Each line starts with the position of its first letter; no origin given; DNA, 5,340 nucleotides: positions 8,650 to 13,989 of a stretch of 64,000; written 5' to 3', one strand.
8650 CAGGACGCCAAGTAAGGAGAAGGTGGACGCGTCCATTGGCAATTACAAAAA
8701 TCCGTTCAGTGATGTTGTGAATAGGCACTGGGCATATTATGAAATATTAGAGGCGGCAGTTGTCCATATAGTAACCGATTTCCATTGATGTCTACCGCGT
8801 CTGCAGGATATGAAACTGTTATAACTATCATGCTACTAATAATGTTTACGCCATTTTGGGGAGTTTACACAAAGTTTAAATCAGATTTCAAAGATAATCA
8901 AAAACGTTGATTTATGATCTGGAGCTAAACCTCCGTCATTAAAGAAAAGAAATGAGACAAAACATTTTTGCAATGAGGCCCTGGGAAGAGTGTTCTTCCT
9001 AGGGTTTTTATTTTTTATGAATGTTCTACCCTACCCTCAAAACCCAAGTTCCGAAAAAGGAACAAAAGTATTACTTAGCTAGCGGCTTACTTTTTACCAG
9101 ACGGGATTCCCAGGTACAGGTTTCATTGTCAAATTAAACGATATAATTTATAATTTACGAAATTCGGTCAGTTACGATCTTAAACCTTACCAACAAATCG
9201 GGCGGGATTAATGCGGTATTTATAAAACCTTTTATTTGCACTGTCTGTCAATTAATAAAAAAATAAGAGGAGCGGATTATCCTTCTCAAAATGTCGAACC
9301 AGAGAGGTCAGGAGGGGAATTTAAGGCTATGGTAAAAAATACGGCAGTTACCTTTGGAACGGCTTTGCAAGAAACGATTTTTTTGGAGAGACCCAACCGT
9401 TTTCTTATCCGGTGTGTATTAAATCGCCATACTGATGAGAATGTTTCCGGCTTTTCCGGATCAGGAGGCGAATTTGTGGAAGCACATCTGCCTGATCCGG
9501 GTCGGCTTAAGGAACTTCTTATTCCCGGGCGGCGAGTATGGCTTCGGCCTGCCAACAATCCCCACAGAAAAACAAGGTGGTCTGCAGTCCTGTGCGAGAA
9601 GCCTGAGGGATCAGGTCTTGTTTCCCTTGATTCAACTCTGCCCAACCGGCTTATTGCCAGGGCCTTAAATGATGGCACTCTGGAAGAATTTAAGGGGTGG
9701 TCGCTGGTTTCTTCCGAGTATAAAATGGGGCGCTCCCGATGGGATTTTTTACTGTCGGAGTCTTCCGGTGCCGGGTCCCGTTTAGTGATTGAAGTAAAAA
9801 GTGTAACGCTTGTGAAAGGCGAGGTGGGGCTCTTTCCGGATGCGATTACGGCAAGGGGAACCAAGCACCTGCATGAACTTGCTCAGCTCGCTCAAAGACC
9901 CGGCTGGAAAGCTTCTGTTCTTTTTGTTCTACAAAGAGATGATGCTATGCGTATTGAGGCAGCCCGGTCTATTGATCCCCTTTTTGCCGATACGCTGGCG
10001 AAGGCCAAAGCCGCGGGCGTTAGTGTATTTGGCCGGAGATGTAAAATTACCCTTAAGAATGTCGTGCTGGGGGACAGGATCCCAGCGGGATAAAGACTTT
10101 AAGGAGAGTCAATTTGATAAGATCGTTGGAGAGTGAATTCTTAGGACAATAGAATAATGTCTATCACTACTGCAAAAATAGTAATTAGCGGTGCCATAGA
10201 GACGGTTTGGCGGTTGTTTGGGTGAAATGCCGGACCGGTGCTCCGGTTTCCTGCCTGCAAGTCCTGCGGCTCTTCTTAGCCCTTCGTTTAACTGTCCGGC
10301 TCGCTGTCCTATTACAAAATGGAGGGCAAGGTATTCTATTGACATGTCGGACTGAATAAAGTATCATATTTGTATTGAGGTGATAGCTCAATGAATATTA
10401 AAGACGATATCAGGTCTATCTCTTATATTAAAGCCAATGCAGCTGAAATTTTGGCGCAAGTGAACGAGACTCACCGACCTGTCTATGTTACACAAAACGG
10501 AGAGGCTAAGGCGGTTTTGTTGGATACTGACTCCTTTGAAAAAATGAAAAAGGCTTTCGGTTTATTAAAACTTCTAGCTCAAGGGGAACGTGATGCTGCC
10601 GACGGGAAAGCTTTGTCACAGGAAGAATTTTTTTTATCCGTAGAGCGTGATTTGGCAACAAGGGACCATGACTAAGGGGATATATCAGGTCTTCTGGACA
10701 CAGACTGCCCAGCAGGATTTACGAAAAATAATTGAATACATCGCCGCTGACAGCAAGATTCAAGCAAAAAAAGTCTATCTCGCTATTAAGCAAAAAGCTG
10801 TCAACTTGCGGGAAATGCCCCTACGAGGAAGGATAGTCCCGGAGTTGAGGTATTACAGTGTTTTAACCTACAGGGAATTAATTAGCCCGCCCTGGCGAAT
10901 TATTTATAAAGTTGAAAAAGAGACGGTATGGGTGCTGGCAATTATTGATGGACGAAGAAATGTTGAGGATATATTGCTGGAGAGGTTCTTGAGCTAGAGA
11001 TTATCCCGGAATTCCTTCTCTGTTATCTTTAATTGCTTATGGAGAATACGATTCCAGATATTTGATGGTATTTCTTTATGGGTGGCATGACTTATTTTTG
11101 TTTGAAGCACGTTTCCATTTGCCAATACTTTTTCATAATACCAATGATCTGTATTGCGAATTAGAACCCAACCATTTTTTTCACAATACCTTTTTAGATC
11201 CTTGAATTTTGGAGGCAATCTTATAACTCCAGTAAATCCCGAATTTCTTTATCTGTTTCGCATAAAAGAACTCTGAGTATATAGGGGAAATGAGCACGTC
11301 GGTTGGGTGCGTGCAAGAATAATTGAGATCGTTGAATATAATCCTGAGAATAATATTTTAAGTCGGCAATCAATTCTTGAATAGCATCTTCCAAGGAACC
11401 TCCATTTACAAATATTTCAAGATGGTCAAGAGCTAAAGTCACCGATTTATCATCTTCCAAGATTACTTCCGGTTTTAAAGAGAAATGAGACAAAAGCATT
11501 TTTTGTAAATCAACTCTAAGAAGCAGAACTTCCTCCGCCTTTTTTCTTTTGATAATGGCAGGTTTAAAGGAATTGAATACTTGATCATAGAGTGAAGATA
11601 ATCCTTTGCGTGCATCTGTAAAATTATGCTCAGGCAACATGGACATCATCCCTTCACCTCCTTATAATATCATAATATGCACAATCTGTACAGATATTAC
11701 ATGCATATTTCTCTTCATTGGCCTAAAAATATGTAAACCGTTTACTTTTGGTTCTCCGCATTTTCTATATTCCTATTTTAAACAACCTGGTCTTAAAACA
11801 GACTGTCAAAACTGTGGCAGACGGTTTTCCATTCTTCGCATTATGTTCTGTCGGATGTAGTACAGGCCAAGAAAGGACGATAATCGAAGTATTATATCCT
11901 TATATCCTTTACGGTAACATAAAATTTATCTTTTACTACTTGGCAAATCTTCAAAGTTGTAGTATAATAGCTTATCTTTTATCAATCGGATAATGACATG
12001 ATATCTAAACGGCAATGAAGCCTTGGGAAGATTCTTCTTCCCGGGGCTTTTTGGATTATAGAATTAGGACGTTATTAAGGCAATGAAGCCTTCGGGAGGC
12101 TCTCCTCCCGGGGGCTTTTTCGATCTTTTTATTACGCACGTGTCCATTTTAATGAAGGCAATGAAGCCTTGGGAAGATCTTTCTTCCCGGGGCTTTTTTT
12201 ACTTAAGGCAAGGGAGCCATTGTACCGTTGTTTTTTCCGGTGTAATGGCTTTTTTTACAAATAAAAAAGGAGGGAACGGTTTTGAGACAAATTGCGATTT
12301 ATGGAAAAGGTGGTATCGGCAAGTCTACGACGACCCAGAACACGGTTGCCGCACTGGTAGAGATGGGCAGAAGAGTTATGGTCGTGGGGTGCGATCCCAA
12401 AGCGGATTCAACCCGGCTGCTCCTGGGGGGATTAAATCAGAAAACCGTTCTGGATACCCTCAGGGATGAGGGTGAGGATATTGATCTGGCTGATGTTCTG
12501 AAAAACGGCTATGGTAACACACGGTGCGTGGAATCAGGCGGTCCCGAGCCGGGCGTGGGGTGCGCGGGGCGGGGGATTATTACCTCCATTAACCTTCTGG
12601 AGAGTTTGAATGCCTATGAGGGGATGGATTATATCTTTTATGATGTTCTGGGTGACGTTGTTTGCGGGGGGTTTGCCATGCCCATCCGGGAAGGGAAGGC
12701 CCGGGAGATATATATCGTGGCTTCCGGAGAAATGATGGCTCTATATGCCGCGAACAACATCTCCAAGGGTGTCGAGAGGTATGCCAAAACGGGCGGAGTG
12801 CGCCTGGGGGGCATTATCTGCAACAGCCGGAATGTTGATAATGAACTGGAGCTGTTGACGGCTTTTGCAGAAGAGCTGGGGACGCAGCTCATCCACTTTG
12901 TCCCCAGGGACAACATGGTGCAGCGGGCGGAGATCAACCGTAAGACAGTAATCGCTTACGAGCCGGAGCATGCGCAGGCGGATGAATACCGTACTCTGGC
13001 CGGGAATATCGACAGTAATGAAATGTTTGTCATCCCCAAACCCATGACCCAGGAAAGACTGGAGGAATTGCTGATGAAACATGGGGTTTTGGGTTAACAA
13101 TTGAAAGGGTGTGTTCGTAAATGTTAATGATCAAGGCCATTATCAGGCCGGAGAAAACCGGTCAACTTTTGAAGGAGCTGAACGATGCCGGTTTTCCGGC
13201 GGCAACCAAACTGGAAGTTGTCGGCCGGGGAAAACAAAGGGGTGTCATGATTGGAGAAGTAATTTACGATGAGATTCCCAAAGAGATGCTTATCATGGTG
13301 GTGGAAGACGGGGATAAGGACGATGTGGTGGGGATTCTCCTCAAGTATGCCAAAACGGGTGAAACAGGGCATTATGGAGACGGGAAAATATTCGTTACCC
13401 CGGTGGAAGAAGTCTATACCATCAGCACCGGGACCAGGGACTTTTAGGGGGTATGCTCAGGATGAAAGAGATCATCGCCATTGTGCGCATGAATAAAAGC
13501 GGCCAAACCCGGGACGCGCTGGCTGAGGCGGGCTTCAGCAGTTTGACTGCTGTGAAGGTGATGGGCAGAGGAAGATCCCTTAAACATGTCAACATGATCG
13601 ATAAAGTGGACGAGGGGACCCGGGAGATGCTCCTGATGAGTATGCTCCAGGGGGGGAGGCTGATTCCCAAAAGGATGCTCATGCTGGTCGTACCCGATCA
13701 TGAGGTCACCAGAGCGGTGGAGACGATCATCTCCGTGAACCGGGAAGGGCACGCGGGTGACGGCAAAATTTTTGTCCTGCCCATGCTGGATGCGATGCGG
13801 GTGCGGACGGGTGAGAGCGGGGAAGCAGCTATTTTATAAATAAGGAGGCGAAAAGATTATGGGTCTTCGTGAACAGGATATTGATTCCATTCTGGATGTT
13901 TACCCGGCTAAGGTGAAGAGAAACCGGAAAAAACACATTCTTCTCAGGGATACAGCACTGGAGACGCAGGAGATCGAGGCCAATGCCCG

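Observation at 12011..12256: Four tandem terminator-like modules, with compensatory stem changes, directly upstream of nifH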

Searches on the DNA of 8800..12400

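Call 4: search_rna_families(source=window, start=8800, end=12400, threshold=evalue, max_evalue=10, show_alignments=5)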
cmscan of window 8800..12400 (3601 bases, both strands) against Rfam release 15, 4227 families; matches with E-value up to 10: 12.
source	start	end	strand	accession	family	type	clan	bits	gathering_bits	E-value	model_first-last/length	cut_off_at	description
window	11926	12055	+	RF00514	His_leader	Cis-reg; leader;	-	27.4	49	0.14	1-126/126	no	Histidine operon leader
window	12141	12257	+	RF00515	PyrR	Cis-reg;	-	22.9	54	4.8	1-115/115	no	PyrR binding site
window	12072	12201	+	RF00514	His_leader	Cis-reg; leader;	-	22.3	49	1.5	1-126/126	no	Histidine operon leader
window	11615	11703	-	RF04235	mir-242_2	Gene; miRNA;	-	19.3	56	0.57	1-81/81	no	mir-242_2 microRNA precursor family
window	8895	9013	+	RF00514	His_leader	Cis-reg; leader;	-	18.8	49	7.6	1-126/126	no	Histidine operon leader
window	12018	12122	+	RF02344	ar14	Gene; sRNA;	-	18.7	58.8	1.9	1-123/123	no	Alphaproteobacterial ar14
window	12018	12123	+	RF00106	RNAI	Gene; antisense;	-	18.2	47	4.1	1-102/102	no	RNAI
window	12003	12121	+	RF00021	Spot_42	Gene; sRNA;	-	18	80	4.1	1-115/115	no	Spot 42 RNA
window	12081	12122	+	RF04117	MIR5200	Gene; miRNA;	-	17.8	70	6.3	1-92/92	no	MIR5200 microRNA precursor family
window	12051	12203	+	RF00113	SIB_RNA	Gene; antitoxin;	-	17.4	56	4.8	1-147/147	no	Short Intergenic Abundant RNA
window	12029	12114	+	RF00627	P15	Gene;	-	16.1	70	3.9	1-119/119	no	Pseudomonas sRNA P15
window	10262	10301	-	RF02990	gut-2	Gene; sRNA;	-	14.9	39.8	8.3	1-48/48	no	gut-2 RNA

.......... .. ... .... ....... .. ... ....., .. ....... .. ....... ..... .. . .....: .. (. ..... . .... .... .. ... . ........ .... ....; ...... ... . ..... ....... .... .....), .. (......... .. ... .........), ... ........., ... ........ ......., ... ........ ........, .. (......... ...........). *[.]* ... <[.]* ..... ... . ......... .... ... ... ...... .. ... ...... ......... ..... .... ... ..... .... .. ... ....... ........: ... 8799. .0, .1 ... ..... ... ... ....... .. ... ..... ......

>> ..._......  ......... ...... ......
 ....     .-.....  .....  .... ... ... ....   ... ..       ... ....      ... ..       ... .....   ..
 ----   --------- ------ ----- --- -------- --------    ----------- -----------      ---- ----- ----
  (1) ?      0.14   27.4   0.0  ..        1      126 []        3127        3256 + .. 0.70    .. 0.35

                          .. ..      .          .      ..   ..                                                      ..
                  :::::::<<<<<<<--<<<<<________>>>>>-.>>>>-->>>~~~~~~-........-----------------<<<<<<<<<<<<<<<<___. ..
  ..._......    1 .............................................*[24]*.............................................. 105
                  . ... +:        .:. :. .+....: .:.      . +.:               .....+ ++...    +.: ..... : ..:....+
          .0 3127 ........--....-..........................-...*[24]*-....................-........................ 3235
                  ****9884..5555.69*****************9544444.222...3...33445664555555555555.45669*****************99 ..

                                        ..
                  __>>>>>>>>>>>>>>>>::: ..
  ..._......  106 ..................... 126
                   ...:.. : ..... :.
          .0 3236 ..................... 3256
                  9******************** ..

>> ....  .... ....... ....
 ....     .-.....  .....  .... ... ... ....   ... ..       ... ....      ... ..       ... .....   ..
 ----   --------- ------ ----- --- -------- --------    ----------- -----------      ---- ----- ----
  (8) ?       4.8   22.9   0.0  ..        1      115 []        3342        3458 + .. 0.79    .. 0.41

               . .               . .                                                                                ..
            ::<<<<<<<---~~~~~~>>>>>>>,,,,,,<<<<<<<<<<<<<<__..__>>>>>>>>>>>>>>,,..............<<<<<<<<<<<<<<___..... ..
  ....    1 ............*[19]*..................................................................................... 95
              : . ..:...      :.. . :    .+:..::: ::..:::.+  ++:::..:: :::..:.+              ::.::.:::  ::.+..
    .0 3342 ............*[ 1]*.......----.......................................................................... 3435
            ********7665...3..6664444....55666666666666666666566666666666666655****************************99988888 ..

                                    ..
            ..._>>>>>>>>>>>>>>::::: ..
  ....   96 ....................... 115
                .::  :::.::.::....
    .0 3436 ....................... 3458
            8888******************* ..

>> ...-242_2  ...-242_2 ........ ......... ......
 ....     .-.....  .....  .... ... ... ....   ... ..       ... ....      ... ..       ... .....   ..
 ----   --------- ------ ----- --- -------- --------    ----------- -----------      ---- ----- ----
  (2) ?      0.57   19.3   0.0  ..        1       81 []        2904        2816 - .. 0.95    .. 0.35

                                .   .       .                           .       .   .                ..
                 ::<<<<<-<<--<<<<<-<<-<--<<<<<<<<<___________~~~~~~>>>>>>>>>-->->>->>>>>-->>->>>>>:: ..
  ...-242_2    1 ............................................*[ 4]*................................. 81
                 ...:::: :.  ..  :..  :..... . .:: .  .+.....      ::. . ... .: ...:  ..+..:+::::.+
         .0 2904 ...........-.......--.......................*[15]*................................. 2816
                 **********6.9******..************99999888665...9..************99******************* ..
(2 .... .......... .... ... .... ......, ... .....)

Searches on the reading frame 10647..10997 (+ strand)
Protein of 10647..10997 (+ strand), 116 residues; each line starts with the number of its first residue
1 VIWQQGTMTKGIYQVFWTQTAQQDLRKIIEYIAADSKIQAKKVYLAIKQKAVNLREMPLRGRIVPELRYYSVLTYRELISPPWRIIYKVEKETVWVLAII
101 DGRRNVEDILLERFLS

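Call 6: search_protein_families(library=pfam, proteins=[window:10647-10997:+], max_evalue=0.01)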
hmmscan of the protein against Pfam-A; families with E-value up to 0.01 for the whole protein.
window:10647-10997:+ (116 aa): 1 family
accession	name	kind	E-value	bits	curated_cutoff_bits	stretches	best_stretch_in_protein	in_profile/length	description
PF05016.21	ParE_toxin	-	1.3e-19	71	23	1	15-105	1-88/89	ParE toxin of type II toxin-antitoxin system, parDE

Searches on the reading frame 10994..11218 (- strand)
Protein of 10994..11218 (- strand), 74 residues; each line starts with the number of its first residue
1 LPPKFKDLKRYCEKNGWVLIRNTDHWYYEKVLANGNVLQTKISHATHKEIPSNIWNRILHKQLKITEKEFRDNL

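Call 6: search_protein_families(library=pfam, proteins=[window:10994-11218:-], max_evalue=0.01)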
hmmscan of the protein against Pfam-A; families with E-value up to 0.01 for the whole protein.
window:10994-11218:- (74 aa): 1 family
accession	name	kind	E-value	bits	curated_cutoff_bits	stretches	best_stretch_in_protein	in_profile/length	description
PF07927.17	HicA_toxin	-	0.00043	20.8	27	1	5-64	1-57/58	HicA toxin of bacterial toxin-antitoxin,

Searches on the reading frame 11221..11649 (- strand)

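Call 6: search_protein_families(library=pfam, proteins=[window:11221-11649:-], max_evalue=0.01)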
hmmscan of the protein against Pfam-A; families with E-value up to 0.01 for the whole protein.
window:11221-11649:- (142 aa): 2 families
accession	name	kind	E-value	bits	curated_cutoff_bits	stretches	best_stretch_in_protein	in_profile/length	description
PF12910.14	PHD_like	-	1.5e-48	164.8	27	1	4-140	1-139/141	Antitoxin of toxin-antitoxin, RelE / RelB, TA system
PF02604.26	PhdYeFM_antitox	-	0.0014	18.8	29.8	1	9-48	5-44/74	Antitoxin Phd_YefM, type II toxin-antitoxin system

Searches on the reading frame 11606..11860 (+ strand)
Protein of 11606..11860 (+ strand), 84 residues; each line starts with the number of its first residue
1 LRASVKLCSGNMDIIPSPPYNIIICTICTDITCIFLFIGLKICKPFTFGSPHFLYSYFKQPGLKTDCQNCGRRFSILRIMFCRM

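Call 77: search_protein_families(library=pfam, proteins=[window:11606-11860:+], max_evalue=0.1)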
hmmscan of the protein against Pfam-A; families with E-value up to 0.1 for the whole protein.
window:11606-11860:+ (84 aa): 0 families

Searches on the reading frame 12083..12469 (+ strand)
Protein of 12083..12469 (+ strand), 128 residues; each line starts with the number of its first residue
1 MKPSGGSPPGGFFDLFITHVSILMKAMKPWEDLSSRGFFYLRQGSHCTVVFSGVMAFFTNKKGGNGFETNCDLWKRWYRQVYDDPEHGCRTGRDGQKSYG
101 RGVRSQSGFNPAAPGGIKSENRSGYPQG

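Call 77: search_protein_families(library=pfam, proteins=[window:12083-12469:+], max_evalue=0.1)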
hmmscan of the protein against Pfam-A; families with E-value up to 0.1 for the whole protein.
window:12083-12469:+ (128 aa): 0 families

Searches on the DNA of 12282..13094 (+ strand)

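Call 74: search_with_rna_model(model_id=R1, sources=[L001, L002, L003, L004, L005, L007, L014, L048, L087, L092, L127, L176, L189, L101, L120], filters=off, max_evalue=1)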
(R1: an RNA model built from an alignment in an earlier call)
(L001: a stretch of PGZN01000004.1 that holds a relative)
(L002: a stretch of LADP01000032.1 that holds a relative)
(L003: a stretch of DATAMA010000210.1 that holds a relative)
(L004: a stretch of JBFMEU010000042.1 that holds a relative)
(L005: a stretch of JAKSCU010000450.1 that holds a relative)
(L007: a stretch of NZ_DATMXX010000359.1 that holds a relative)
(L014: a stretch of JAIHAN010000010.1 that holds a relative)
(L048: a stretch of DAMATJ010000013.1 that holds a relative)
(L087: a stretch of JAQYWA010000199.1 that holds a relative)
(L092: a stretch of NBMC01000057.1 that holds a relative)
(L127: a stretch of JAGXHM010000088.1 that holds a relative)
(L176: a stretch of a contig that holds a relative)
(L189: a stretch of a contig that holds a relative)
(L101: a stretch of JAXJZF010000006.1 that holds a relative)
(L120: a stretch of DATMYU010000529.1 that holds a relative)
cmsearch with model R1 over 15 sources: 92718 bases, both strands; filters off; matches with E-value up to 1: 29.
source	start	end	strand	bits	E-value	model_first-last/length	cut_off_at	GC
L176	4034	4068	-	38.6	2.3e-07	1-35/35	no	0.51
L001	1418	1450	-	37.2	5.2e-07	1-35/35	no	0.58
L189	6948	6980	-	37.2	5.2e-07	1-35/35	no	0.58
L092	2738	2769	-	33.7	3.8e-06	1-35/35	no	0.53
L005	2266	2303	+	32.5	7.2e-06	1-35/35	no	0.42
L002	2396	2429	+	31.1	1.6e-05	1-35/35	no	0.44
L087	1248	1281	-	30.9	1.8e-05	1-35/35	no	0.68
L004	2207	2241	+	30.2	2.6e-05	1-35/35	no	0.51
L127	5473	5505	-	30.1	2.8e-05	1-35/35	no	0.67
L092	5624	5655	-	29.8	3.3e-05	1-35/35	no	0.47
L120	3221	3255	-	25.7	0.00034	1-35/35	no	0.46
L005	2402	2432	+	24.2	0.00076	1-35/35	no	0.55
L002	2223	2260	+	23.3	0.0013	1-35/35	no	0.5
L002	449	479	+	18.3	0.021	1-35/35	no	0.48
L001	2311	2343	+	18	0.026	1-35/35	no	0.45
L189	7841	7873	+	18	0.026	1-35/35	no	0.45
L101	5016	5043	+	17.1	0.041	1-35/35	no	0.61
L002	2299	2339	+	16.9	0.046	1-35/35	no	0.54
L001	2389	2420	+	16.5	0.057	1-35/35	no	0.62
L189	7919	7950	+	16.5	0.057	1-35/35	no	0.62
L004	2280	2309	+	15.5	0.1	1-35/35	no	0.53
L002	542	574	+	15.1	0.13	1-35/35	no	0.58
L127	2531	2578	+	14.8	0.15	1-35/35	no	0.46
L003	2122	2153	+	14.7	0.16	1-35/35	no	0.34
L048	2086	2126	+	14.1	0.23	1-35/35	no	0.41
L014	1087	1120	+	13.8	0.27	1-35/35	no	0.24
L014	1209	1246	+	13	0.41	1-35/35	no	0.42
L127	1408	1444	+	12.3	0.63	1-35/35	no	0.41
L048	2166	2202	+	11.7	0.85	1-35/35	no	0.32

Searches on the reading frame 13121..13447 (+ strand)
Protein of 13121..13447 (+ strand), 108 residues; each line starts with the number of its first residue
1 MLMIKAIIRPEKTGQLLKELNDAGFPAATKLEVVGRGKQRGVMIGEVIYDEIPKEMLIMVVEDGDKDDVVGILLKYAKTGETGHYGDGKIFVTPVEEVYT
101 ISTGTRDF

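Call 6: search_protein_families(library=pfam, proteins=[window:13121-13447:+], max_evalue=0.01)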
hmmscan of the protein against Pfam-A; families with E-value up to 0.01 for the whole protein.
window:13121-13447:+ (108 aa): 1 family
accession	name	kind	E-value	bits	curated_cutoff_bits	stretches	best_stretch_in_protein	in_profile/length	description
PF00543.27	P-II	-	6e-22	78.3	25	1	1-104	1-101/102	Nitrogen regulatory protein P-II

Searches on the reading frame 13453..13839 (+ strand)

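Call 6: search_protein_families(library=pfam, proteins=[window:13453-13839:+], max_evalue=0.01)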
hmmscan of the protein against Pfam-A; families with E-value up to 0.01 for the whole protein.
window:13453-13839:+ (128 aa): 1 family
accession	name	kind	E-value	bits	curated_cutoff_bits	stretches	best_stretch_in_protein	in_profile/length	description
PF00543.27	P-II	-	2.6e-22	79.5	25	1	4-121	1-102/102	Nitrogen regulatory protein P-II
